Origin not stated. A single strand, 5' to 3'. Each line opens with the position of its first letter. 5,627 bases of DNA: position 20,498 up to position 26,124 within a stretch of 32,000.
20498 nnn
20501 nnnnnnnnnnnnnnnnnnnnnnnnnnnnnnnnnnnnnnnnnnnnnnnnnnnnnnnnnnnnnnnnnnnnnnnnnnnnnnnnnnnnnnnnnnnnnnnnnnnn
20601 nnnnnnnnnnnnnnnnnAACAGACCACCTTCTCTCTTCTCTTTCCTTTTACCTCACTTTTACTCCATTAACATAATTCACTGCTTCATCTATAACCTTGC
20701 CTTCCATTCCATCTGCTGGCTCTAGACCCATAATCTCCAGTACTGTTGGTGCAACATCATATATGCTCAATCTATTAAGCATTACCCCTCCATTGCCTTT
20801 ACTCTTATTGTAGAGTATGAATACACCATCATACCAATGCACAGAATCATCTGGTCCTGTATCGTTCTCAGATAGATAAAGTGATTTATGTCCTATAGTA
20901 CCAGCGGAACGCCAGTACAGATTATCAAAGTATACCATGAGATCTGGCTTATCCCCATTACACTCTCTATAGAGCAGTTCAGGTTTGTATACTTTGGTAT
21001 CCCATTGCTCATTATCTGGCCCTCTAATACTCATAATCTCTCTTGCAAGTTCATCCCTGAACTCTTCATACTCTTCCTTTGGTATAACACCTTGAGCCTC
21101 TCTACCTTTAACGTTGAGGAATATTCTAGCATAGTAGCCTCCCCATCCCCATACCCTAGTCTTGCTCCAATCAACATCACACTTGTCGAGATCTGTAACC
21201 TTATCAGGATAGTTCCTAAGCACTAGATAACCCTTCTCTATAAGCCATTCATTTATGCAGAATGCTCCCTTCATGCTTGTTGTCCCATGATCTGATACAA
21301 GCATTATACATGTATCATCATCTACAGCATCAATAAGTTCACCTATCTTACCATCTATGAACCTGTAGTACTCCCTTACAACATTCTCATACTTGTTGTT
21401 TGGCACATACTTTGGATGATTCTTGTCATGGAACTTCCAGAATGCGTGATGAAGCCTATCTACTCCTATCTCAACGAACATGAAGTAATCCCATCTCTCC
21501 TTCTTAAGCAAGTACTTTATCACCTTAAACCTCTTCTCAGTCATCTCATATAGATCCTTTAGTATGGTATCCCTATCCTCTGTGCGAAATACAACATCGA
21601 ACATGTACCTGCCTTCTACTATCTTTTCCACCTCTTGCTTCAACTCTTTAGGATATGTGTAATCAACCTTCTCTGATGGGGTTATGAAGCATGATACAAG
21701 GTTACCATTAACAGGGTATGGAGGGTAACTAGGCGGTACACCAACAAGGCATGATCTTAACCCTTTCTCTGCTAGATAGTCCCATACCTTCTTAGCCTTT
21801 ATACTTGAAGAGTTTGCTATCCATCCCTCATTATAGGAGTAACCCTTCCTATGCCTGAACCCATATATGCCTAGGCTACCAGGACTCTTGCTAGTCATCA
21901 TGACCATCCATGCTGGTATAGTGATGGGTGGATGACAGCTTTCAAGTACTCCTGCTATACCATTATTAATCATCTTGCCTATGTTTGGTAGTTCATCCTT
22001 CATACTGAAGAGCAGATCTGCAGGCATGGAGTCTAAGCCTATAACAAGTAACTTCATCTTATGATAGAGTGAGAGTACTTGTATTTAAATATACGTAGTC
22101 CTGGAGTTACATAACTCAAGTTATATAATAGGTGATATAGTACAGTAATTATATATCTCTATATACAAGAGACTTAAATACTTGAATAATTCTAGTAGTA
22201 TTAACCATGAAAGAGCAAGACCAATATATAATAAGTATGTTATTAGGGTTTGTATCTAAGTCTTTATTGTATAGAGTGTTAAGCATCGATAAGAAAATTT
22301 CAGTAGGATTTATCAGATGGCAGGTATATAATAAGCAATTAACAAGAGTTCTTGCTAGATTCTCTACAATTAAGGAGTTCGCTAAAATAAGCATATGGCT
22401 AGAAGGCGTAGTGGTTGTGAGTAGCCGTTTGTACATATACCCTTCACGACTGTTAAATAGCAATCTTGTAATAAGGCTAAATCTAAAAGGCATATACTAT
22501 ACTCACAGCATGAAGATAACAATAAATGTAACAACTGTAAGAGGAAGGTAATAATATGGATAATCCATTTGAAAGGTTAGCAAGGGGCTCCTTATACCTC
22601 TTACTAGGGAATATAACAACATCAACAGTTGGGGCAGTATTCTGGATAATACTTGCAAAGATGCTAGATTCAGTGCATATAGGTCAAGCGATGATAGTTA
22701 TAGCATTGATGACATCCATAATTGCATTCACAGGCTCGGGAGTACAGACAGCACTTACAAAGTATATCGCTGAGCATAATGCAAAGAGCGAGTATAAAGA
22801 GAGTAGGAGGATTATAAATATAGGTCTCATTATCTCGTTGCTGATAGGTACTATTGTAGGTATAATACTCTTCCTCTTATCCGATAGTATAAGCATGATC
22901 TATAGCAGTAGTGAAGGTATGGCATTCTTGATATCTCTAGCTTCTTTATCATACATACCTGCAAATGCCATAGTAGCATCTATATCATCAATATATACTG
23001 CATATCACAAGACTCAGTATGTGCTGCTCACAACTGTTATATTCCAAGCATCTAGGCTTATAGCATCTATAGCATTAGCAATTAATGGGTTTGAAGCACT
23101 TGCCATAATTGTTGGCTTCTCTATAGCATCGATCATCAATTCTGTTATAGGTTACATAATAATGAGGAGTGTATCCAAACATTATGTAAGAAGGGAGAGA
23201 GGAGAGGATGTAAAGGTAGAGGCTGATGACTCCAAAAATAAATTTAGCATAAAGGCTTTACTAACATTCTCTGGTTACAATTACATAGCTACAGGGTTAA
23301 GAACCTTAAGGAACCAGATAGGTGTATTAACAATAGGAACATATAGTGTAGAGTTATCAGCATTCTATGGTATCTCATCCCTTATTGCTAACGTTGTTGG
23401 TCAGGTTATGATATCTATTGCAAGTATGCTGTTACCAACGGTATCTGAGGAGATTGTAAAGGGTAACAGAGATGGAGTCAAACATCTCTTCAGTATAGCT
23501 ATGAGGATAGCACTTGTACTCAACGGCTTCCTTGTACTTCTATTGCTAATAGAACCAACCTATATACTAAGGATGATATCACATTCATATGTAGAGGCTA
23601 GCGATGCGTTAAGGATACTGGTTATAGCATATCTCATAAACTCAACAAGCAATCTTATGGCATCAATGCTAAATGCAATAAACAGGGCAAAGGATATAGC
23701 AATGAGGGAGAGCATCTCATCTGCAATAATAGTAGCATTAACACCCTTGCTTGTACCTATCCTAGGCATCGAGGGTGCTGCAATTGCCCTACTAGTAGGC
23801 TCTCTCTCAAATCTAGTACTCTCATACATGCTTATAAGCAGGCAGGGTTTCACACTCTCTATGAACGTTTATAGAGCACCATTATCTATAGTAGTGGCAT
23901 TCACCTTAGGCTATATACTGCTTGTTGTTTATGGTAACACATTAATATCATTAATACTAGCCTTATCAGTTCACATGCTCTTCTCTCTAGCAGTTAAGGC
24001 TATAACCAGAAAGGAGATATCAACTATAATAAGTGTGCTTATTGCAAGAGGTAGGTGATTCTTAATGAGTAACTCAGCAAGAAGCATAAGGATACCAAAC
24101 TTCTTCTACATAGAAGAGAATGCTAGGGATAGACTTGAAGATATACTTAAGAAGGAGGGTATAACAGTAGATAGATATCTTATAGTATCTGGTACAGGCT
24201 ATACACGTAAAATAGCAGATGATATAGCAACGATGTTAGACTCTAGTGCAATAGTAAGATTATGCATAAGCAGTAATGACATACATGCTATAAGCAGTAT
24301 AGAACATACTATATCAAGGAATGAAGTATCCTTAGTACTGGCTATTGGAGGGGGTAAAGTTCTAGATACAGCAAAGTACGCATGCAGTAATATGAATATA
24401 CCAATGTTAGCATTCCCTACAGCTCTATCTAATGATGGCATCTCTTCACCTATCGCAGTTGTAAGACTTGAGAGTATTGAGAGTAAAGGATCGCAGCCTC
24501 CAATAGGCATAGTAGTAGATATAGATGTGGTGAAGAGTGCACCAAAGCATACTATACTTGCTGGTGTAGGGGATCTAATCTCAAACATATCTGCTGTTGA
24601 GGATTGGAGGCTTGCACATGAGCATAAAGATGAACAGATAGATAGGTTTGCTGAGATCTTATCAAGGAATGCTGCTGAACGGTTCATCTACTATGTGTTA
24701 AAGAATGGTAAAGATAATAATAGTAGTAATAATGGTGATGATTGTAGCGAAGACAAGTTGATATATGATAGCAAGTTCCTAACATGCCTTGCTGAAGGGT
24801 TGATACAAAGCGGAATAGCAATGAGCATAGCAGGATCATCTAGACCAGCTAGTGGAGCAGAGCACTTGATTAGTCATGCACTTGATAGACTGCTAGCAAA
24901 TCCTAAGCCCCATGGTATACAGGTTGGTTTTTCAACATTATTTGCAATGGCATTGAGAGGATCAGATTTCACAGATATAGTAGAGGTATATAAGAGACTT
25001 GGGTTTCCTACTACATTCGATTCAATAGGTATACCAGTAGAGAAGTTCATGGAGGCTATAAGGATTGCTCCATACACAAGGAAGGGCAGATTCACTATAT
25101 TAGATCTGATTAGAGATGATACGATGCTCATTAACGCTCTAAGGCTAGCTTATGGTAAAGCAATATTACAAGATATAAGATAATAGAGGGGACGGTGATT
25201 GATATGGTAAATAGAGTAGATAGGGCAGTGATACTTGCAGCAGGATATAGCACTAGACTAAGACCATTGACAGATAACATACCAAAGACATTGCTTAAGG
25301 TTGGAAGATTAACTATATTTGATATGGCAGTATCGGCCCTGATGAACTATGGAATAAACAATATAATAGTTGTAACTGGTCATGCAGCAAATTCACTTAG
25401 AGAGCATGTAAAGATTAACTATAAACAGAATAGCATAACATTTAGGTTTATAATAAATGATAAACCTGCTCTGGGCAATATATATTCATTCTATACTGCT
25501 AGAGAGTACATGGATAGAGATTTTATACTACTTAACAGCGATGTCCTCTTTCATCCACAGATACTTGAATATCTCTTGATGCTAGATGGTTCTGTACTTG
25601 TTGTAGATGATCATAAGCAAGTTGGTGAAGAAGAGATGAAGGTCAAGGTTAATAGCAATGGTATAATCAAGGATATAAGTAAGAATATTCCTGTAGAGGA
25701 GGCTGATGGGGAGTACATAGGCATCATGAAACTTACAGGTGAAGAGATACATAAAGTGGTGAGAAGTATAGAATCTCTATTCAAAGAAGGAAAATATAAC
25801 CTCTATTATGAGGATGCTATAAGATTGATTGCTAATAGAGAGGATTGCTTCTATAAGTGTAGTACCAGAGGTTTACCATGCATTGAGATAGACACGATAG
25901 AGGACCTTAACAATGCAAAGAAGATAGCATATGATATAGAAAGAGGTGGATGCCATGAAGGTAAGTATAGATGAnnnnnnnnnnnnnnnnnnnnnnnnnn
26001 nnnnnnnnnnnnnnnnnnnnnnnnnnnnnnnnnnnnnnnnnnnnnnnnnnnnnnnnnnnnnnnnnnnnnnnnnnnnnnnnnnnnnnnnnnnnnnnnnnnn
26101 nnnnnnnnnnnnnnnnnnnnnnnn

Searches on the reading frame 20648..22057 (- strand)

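Call 6: search_protein_families(library=pfam, proteins=[window:20648-22057:-], max_evalue=0.01)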
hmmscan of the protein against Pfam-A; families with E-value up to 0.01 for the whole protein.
window:20648-22057:- (469 aa): 2 families
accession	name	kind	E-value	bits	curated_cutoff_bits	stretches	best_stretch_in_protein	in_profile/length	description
PF01663.27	Phosphodiest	-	2.8e-50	172.3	23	1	3-403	1-342/342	Type I phosphodiesterase / nucleotide pyrophosphatase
PF01676.23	Metalloenzyme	-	0.0015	18.6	24.3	1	234-261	176-204/252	Metalloenzyme superfamily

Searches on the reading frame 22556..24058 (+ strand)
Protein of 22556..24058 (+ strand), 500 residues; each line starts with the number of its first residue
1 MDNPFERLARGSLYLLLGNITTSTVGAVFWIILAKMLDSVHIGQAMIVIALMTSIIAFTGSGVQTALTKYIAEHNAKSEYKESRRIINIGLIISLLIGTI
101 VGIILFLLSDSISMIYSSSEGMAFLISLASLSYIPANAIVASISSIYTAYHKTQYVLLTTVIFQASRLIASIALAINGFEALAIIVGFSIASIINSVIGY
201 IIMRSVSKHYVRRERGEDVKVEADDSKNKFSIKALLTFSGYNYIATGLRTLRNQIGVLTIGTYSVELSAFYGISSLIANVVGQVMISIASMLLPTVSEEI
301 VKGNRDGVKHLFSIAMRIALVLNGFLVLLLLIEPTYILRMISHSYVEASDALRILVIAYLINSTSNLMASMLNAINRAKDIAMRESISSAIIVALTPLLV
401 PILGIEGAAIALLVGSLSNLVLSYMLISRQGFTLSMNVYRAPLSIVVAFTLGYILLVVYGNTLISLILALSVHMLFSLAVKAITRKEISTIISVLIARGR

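Call 7: search_protein_families(library=pfam, proteins=[window:22556-24058:+], max_evalue=0.01)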
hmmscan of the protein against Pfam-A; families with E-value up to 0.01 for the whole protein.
window:22556-24058:+ (500 aa): 2 families
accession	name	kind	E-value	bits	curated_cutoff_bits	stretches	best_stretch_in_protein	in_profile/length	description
PF01943.22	Polysacc_synt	-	7.6e-22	78.5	28.2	1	8-298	1-272/274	Polysaccharide biosynthesis protein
PF01554.23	MatE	-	9.4e-10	38.8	24.9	2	250-392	10-154/161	MatE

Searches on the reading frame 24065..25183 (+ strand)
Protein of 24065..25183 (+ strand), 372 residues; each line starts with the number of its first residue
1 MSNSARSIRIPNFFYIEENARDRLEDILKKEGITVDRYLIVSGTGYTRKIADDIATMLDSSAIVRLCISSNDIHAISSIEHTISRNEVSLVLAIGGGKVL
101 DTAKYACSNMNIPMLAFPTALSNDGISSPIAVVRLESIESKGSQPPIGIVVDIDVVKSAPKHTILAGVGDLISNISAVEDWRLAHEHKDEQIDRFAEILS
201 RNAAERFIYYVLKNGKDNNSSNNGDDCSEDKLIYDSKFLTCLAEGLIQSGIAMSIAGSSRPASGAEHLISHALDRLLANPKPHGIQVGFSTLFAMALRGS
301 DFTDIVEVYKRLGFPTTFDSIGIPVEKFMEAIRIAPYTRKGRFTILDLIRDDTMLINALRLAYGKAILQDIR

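Call 7: search_protein_families(library=pfam, proteins=[window:24065-25183:+], max_evalue=0.01)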
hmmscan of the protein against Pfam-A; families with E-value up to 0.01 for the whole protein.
window:24065-25183:+ (372 aa): 2 families
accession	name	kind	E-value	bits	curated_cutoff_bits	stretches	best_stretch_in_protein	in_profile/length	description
PF13685.12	Fe-ADH_2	-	1.2e-30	107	28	1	16-160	2-149/149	Iron-containing alcohol dehydrogenase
PF00465.25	Fe-ADH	-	1.6e-10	41.3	31.3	1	11-134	1-144/168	Iron-containing alcohol dehydrogenase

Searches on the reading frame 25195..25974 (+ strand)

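Call 7: search_protein_families(library=pfam, proteins=[window:25195-25974:+], max_evalue=0.01)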
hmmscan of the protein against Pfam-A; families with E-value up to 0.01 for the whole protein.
window:25195-25974:+ (259 aa): 2 families
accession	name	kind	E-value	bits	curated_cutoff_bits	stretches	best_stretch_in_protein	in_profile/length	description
PF00483.29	NTP_transferase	-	2.3e-16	60.6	21.2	1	11-124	2-118/245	Nucleotidyl transferase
PF12804.13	NTP_transf_3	-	3.5e-11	44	27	1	11-130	1-110/160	MobA-like NTP transferase domain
